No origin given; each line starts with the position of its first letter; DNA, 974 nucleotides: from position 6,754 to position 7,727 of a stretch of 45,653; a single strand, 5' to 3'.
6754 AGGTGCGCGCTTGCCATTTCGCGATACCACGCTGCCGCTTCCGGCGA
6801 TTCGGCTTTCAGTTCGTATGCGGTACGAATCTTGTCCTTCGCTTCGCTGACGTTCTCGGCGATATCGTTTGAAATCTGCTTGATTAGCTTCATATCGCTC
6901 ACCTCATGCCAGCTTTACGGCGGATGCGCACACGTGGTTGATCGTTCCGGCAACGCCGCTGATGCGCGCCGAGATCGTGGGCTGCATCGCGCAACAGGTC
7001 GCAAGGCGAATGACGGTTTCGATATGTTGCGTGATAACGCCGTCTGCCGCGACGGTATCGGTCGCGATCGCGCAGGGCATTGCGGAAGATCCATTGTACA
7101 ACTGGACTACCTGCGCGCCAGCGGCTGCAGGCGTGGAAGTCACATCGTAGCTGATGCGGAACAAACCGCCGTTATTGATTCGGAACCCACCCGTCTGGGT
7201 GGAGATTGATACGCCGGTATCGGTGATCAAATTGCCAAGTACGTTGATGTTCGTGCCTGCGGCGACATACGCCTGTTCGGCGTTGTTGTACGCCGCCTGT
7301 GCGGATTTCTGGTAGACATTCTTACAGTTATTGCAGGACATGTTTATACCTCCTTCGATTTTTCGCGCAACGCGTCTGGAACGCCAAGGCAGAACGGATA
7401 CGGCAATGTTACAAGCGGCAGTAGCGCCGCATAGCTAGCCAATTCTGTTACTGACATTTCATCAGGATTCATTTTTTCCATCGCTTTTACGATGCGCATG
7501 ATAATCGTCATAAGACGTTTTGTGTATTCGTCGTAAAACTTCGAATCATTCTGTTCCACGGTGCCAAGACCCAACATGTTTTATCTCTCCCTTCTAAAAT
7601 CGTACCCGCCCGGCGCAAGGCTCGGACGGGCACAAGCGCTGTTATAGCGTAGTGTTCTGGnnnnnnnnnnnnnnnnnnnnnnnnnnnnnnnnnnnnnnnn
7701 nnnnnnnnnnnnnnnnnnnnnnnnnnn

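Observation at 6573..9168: Terminator-bracketed six-gene accessory cassette with spore-coat/exosporium-like proteins next to attP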

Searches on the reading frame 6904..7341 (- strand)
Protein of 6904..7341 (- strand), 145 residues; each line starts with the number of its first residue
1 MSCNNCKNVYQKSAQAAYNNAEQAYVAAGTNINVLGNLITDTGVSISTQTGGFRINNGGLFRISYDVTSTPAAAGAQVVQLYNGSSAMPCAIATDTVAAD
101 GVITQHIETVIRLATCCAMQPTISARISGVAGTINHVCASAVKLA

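Call 4: search_protein_families(library=pfam, proteins=[window:6904-7341:-], max_evalue=1)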
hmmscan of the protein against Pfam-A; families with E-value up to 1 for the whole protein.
window:6904-7341:- (145 aa): 3 families
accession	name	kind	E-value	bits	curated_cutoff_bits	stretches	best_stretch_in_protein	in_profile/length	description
PF18573.7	BclA_C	-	9.3e-05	22.7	38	1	17-110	3-95/128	BclA C-terminal domain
PF05929.16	Phage_GPO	-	0.091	12.8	33.6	1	66-121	120-173/268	Phage capsid scaffolding protein (GPO) serine peptidase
PF10509.15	GalKase_gal_bdg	-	0.1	12.6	23.1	0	82-99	29-46/49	Galactokinase galactose-binding signature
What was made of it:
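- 6904..7341 (-): W5: stand-alone C1q/TNF-like jelly-roll (BclA-CTD / BxpB-like) with an N-terminal MSCxxC and conserved Cys/His. Pfam BclA_C at 9.3e-5, below the cut-off (call 4).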

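Call 5: search_protein_families(library=phrogs, proteins=[window:6904-7341:-], max_evalue=0.1)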
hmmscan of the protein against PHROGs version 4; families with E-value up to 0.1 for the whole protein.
window:6904-7341:- (145 aa): 0 families

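Call 22: find_homologous_proteins(query=window:6904-7341:-)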
Query window:6904-7341:- (145 aa): 156 proteins with E <= 0.001 among 253 candidates; the best 120 are listed.
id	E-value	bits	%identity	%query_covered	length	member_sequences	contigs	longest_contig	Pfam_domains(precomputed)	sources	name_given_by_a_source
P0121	8.7e-86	303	100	100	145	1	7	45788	-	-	-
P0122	2.2e-85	301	98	100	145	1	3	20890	-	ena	-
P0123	6.9e-85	300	98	100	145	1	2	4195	-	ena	-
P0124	7.1e-85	300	97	100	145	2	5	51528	-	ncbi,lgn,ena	-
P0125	2.3e-84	298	97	100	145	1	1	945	-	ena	-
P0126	2.9e-84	298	97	100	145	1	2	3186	-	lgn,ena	-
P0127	3.2e-84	297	97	100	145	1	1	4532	-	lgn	-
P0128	3.3e-84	297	97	100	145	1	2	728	-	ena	-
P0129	3.7e-84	297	96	100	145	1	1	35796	-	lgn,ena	-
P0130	7.5e-84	296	97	100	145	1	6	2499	-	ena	-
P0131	1.1e-83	296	97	100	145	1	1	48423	-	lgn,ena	-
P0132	1.1e-83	296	97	100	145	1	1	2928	-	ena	-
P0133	1.1e-83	296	97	100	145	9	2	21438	-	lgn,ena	-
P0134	1.4e-83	295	95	100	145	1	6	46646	-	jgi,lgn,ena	-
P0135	1.8e-83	295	96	100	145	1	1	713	-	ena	-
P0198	9.9e-63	228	78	97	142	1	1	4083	PF18573.8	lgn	-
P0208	1.1e-58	215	72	100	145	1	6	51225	PF18573.8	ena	-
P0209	2.9e-58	214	70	100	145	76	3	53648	PF18573.8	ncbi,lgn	-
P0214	1.6e-49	185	64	98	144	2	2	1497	PF18573.8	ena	-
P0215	3.1e-49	184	66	100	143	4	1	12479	PF18573.8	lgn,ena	-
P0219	1.3e-45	173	59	99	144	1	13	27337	PF18573.8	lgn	-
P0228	1.5e-41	160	62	100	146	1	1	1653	PF18573.8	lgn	-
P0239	2.0e-40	156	58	100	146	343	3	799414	-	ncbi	-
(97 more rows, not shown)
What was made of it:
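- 6904..7341 (-): PF18573 is precomputed on several homologues (call 22).
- On BclA_C / C1q-TNF jelly-roll (W5): Several homologues at 56-78% identity do carry a precomputed PF18573 hit (call 22).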

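Call 26: search_solved_structures(query=A2, max_evalue=10, show_alignments=2)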
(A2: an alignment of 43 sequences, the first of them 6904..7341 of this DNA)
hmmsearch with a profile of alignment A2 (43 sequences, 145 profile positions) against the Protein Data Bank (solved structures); distinct sequences matched with E-value up to 10: 10.
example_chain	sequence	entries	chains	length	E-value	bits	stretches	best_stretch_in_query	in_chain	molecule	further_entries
1yq5_A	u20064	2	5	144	0.12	15.5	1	30-106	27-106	Minor capsid protein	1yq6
1yq8_A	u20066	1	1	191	0.63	13.2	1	30-105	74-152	Minor capsid protein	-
8dtt_A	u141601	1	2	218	0.65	13.2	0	69-106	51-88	COV93-03 heavy chain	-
8gpi_A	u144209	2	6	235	0.69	13.1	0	36-65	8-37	8ANC195 Fab heavy chain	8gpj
5c7k_E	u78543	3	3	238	0.7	13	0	36-65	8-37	Antibody Fab 8ANC195 heavy chain | broadly neutralizing antibody 8ANC195 heavy chain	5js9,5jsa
5viy_K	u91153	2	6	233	0.7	13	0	36-65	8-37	8ANC195 G52K5 Fab heavy chain | 8ANC195 Fab heavy chain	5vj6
4p9h_H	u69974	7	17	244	0.71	13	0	36-65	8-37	Fab heavy chain | 8ANC195 Fab heavy chain | FAB OF BROADLY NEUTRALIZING ANTIBODY 8ANC195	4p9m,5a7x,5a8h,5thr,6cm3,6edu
8czz_C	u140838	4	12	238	0.73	13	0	36-65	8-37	Heavy chain of 8ANC195 Fab | Heavy chain of 8ANC195 | Antibody 8anc195 heavy chain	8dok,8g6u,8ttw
5cjx_A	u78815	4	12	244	0.74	13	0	36-65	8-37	8ANC195 G52K5 heavy chain, IG gamma-1 chain | 8ANC195 Fab Heavy Chain | 8ANC195 G52K5 Fab heavy chain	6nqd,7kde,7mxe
6q5u_O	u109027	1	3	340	1.4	12.1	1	30-105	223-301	Spike protein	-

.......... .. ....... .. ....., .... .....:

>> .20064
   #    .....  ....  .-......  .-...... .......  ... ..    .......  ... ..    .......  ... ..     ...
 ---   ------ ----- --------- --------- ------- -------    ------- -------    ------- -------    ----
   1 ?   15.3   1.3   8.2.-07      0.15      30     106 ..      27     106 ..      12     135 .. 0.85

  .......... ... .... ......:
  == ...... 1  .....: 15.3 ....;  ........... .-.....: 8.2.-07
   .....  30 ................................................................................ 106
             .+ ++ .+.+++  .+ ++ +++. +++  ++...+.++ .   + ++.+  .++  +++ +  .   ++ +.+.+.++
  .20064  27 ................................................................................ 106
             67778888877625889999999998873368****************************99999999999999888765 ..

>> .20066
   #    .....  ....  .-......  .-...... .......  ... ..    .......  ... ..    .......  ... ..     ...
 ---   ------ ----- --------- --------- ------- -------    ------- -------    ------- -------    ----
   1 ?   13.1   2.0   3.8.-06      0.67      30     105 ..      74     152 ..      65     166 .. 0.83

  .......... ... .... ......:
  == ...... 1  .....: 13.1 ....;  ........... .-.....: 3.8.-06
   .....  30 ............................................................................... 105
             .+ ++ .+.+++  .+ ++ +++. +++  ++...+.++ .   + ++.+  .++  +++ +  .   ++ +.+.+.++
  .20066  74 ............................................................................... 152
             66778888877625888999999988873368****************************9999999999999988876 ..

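Call 30: search_protein_families(library=padloc, proteins=[window:6904-7341:-], max_evalue=0.1)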
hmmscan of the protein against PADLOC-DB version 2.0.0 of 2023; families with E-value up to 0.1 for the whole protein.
window:6904-7341:- (145 aa): 0 families

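Call 31: search_protein_families(library=ncbifam, proteins=[window:6904-7341:-], max_evalue=1)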
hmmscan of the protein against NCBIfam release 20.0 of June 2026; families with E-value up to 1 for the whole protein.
window:6904-7341:- (145 aa): 0 families

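Call 33: predict_structure(alignment_id=A2)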
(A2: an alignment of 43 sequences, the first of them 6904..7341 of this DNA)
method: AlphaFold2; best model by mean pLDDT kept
length: 145 residues; sequences in the alignment: 43
mean_pLDDT: 90.3   pTM: 0.82
mean pLDDT of the five models: 90.3, 89.5, 88.7, 87.5, 87.2
residues with pLDDT >= 90: 111; 70-90: 24; 50-70: 3; < 50: 7
segments of 3 or more residues with pLDDT < 50: 1-7
pLDDT, mean of each block of 10 residues (from residue 1): 46 90 95 88 90 92 97 97 94 96 97 88 96 97 93
secondary structure, 60 per line:
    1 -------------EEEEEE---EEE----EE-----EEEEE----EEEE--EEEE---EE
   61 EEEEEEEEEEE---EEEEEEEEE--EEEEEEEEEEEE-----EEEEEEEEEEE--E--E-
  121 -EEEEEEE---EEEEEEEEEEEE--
elements in order: E14-19 E23-25 E37-41 E46-49 E52-55 E59-71 E75-83 E86-97 E103-113 E122-128 E132-143
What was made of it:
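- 6904..7341 (-): AF2 pLDDT 90.3 (call 33).
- On BclA_C / C1q-TNF jelly-roll (W5): AF2 model with pLDDT 90.3 and pTM 0.82 (call 33).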

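Call 38: fold_search(model_id=the predicted structure, library=pdb)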
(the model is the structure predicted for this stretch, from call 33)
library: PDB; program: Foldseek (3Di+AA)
matches with E <= 10: 1783; with E <= 0.001: 279
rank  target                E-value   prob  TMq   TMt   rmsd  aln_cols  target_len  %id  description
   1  8d02                  2.5e-09  1.00  0.68  0.67   4.4       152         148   17  Crystal Structure of Bacillus anthracis BxpB (released 2023-05-24)
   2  9h3d_E                5.9e-09  1.00  0.66  0.65   4.6       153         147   15  F-ENA exosporium anchoring complex between ExsF and a peptide derived from the N-terminus of F-Anchor (released 2025-03-12)
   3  7r5i_C                1.7e-08  1.00  0.66  0.65   4.5       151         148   16  High resolution Crystal structure of ExsFA, a Bacillus cereus spore exosporium protein (released 2023-08-23)
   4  7r1m_B                2.2e-08  1.00  0.64  0.62   4.6       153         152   16  Crystal structure of ExsFA, a Bacillus cereus spore exosporium protein (released 2023-02-15)
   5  7r1m_A                2.6e-08  1.00  0.68  0.64   3.8       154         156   17  Crystal structure of ExsFA, a Bacillus cereus spore exosporium protein (released 2023-02-15)
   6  3tyj                  3.4e-08  1.00  0.70  0.74   3.0       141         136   15  Bacillus collagen-like protein of anthracis P159S mutant (released 2012-03-14)
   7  3twi_A                8.4e-08  1.00  0.65  0.69   3.5       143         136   16  Variable Lymphocyte Receptor Recognition of the Immunodominant Glycoprotein of Bacillus anthracis Spores (released 2012-03-14)
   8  9h3d_D                8.9e-08  1.00  0.67  0.66   4.5       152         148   18  F-ENA exosporium anchoring complex between ExsF and a peptide derived from the N-terminus of F-Anchor (released 2025-03-12)
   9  7r5i_A                1.1e-07  1.00  0.66  0.67   4.4       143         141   16  High resolution Crystal structure of ExsFA, a Bacillus cereus spore exosporium protein (released 2023-08-23)
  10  7r5i_B                1.6e-07  1.00  0.62  0.62   4.7       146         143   17  High resolution Crystal structure of ExsFA, a Bacillus cereus spore exosporium protein (released 2023-08-23)
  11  2z5w                  2.1e-07  1.00  0.70  0.74   3.1       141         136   15  tBclA, a recombinant spore surface protein from Bacillus anthracis (released 2008-04-22)
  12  1wck                  2.3e-07  1.00  0.67  0.71   3.3       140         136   13  Crystal structure of the C-terminal domain of BclA, the major antigen of the exosporium of the Bacillus anthracis spore. (released 2005-10-25)
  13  2r6q                  2.8e-07  1.00  0.70  0.73   3.1       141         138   15  Crystal Structure of BclA-island Construct (released 2009-03-10)
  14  4qpy_B                1.2e-06  1.00  0.71  0.77   2.9       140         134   14  Crystal structure of C1QL2 (released 2015-04-15)
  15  9k09_A                1.4e-06  1.00  0.66  0.29   3.9       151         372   12  Cyanophage A4 portal-tail complex (released 2025-04-09)
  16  1yq5_A                1.4e-06  1.00  0.68  0.68   3.2       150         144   13  PRD1 vertex protein P5 (released 2005-04-26)
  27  1yq8                  4.4e-06  1.00  0.68  0.54   3.4       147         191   14  PRD1 vertex protein P5 (released 2005-04-26)
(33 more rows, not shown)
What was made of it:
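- On BclA_C / C1q-TNF jelly-roll (W5): Foldseek: BxpB 2.5e-9, ExsFA 1.7e-8, BclA 3.4e-8 (TM 0.70), C1QL2 1.2e-6 (call 38).
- Closest known: BclA C-terminal domain and BxpB/ExsFA. Same: Foldseek E-values are 2.5e-9 to 3e-7 with TM 0.65-0.70 (call 38).
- W5 model and fold matches (calls 33, 38). W5's best structural matches are the exosporium proteins BxpB/ExsFA and BclA-CTD (call 38).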

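Call 55: search_dna_similar(query=window:6904-7341:-, collection=phages, mode=protein, max_rows=40, max_evalue=0.01)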
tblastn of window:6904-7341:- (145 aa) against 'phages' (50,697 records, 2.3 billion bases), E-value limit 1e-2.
No match.

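Call 59: fold_search(model_id=the predicted structure, library=viral)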
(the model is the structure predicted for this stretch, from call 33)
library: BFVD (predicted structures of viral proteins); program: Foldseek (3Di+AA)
matches with E <= 10: 1951; with E <= 0.001: 523
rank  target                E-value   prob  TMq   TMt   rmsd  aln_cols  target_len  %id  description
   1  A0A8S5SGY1            2.4e-24  1.00  0.95  0.95   1.9       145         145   71  BclA protein [Siphoviridae sp. ctzyE57]
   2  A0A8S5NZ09            6.5e-19  1.00  0.92  0.93   1.9       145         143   41  Uncharacterized protein [Siphoviridae sp. ctiMP24]
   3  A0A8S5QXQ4            3.7e-16  1.00  0.90  0.85   3.6       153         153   29  Uncharacterized protein [Siphoviridae sp. ct9lR64]
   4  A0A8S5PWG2            1.5e-11  1.00  0.76  0.80   3.3       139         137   22  Uncharacterized protein [Myoviridae sp. ctWiL39]
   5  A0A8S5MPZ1            2.1e-11  1.00  0.81  0.90   1.6       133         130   26  Uncharacterized protein [Podoviridae sp. ctoqT5]
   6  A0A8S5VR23            2.5e-11  1.00  0.75  0.80   2.7       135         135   26  (no name in the UniProt tables at hand)
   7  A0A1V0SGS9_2          1.2e-10  1.00  0.79  0.16   4.5       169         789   16  Collagen triple helix repeat containing protein [Hokovirus HKV1]
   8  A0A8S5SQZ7            4.0e-10  1.00  0.75  0.74   3.4       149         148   25  Uncharacterized protein [Phage sp. ctPjm15]
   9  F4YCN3                9.4e-10  1.00  0.78  0.32   2.3       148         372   16  (no name in the UniProt tables at hand)
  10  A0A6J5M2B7            2.8e-09  1.00  0.73  0.42   2.9       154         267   14  Uncharacterized protein [uncultured Caudovirales phage]
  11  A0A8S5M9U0            3.3e-09  1.00  0.82  0.85   1.9       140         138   16  Uncharacterized protein [Siphoviridae sp. ctv4j104]
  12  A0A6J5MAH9            3.7e-09  1.00  0.80  0.46   7.0       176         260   14  Uncharacterized protein [uncultured Caudovirales phage]
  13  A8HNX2                4.3e-09  1.00  0.78  0.36   3.0       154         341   12  (no name in the UniProt tables at hand)
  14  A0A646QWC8            4.3e-09  1.00  0.74  0.58   2.8       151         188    9  Uncharacterized protein [Roseobacter phage CRP-5]
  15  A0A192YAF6            4.6e-09  1.00  0.71  0.73   3.8       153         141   12  Fibritin neck whiskers [Morganella phage vB_MmoM_MP1]
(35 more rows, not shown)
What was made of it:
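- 6904..7341 (-): Foldseek PDB and BFVD matches (calls 38, 59).
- C1q/TNF domains are common in phage fibres (call 59). C1q/TNF knobs cap many phage fibres (call 59) and the PRD1 P5 spike (calls 26, 38).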

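Call 91: find_encoding_contigs(protein=P0239, flank=9000, max_places=4)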
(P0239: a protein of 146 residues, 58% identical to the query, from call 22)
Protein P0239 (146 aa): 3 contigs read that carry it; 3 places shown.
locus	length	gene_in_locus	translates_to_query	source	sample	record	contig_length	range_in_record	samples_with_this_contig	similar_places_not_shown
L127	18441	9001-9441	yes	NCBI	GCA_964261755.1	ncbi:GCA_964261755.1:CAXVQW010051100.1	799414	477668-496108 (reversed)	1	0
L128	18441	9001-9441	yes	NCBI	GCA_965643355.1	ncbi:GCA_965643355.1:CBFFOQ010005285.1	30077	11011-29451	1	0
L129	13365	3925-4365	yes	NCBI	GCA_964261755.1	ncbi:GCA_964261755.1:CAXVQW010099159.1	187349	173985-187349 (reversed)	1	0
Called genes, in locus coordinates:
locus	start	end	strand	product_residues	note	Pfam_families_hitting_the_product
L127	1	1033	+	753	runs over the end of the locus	-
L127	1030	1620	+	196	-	-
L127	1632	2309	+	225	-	-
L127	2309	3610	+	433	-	-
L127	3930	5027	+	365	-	PF00078:RVT_1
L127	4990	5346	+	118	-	-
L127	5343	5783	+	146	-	-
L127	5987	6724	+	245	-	PF05257:CHAP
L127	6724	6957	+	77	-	-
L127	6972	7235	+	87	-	PF04531:Phage_holin_1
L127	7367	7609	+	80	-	PF00196:GerE (faint)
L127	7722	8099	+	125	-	-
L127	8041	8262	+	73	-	-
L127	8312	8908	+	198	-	-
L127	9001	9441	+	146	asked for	-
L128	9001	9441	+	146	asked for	-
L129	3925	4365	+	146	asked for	-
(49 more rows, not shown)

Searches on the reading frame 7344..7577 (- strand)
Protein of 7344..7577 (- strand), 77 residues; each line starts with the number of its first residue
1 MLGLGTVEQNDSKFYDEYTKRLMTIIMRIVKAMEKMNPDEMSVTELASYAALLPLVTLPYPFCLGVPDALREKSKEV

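Call 4: search_protein_families(library=pfam, proteins=[window:7344-7577:-], max_evalue=1)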
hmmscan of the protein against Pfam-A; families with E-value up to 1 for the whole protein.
window:7344-7577:- (77 aa): 0 families

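Call 5: search_protein_families(library=phrogs, proteins=[window:7344-7577:-], max_evalue=0.1)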
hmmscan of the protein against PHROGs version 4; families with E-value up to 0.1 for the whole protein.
window:7344-7577:- (77 aa): 0 families
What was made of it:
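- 7344..7577 (-): W4: 77-aa lineage-specific small protein. No family hit (calls 4, 5).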

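Call 30: search_protein_families(library=padloc, proteins=[window:7344-7577:-], max_evalue=0.1)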
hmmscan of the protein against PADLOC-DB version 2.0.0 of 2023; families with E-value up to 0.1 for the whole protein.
window:7344-7577:- (77 aa): 0 families

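Call 31: search_protein_families(library=ncbifam, proteins=[window:7344-7577:-], max_evalue=1)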
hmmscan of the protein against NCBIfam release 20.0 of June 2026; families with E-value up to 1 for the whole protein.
window:7344-7577:- (77 aa): 0 families
